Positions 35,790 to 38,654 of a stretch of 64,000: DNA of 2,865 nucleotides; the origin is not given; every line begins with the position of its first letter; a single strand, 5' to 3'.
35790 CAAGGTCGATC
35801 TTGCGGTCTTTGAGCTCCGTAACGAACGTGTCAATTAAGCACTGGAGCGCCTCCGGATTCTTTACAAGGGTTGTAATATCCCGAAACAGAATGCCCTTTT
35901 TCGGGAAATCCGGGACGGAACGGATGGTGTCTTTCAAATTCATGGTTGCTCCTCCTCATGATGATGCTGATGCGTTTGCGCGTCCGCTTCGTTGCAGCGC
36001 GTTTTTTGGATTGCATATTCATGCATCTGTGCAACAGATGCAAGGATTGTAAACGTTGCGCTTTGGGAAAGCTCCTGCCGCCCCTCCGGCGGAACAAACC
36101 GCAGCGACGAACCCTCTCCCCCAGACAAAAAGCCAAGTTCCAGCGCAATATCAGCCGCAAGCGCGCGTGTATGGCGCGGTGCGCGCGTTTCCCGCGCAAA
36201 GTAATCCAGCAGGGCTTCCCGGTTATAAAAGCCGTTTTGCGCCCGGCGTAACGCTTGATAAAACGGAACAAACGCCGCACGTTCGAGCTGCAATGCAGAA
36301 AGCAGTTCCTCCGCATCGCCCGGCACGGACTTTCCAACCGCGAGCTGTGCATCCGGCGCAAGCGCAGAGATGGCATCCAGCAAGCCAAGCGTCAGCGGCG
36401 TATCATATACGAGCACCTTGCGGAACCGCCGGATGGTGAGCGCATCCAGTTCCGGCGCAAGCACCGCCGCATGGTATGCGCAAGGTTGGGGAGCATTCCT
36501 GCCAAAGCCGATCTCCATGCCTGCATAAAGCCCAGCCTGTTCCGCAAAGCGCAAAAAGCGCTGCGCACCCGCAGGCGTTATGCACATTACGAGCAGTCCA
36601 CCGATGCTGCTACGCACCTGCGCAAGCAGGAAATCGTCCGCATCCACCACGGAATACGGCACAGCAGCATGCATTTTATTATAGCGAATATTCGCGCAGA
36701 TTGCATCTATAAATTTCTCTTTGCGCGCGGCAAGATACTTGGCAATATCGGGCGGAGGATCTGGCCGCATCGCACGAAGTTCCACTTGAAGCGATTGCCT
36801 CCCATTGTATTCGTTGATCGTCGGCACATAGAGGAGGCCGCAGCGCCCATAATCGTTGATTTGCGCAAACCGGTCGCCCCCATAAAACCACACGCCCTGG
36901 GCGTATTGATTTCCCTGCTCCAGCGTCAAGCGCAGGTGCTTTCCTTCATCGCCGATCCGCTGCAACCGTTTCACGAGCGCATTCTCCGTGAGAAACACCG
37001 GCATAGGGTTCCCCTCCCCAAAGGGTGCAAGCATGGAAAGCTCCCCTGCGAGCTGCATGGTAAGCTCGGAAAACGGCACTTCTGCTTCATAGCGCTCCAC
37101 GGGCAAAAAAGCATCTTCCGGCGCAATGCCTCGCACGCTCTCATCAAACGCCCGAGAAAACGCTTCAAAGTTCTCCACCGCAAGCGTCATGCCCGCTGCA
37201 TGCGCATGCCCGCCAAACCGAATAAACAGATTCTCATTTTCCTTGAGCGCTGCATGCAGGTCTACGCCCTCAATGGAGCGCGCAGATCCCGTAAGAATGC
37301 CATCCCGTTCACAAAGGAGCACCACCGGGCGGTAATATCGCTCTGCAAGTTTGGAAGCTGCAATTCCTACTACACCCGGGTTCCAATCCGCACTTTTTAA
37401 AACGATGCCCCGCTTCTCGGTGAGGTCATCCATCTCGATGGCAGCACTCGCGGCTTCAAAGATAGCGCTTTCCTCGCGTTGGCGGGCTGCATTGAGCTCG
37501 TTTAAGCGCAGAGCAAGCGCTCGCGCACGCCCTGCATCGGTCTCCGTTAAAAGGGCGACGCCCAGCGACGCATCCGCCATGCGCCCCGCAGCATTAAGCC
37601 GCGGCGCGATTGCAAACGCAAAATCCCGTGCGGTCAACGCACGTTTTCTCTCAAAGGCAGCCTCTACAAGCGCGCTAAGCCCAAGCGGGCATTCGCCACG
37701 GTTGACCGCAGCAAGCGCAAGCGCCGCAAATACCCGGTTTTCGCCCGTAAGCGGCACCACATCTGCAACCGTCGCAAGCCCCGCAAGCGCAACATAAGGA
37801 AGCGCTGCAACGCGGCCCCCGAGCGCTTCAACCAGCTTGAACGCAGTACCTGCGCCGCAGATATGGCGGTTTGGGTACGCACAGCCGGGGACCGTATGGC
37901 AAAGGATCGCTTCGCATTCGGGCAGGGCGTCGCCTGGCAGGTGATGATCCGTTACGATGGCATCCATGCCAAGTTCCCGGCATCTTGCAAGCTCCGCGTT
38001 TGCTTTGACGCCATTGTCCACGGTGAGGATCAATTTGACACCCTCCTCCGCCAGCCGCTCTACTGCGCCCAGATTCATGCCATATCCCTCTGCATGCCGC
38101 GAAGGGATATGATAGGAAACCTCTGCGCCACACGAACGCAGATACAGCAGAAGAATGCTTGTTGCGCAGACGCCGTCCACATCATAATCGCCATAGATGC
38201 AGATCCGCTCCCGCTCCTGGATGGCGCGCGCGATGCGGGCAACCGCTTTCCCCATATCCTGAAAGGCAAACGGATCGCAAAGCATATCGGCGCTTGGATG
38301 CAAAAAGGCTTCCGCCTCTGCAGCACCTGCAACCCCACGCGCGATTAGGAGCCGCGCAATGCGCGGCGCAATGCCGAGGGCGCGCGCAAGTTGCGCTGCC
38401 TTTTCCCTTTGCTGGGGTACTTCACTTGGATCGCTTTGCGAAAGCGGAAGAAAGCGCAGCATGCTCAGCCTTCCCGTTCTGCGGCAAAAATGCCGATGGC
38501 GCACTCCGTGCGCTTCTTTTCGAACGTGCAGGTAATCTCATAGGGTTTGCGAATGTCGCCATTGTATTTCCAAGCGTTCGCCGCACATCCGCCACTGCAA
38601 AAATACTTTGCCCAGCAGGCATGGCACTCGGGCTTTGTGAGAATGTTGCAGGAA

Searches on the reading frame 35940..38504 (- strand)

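Call 32: search_protein_families(library=ncbifam, max_evalue=0.00001, proteins=[window:35940-38504:-])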
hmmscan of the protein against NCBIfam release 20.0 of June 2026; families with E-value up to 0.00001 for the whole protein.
window:35940-38504:- (854 aa): 4 families
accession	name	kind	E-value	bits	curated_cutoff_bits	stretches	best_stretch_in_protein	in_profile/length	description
TIGR00644.1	recJ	equivalog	5.3e-151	503.6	396.9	1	47-575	3-542/546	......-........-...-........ exonuclease RecJ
NF008290.0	PRK11070.1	equivalog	2e-102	343.6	900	1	33-579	10-574/577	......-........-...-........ exonuclease RecJ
NF053576.1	RecJ_archaeal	equivalog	5.8e-20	71.6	360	2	90-243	3-146/452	RecJ family nuclease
NF053575.1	GAN_nuclease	exception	6.7e-12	44.7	850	0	296-456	295-463/467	GINS-associated RecJ family nuclease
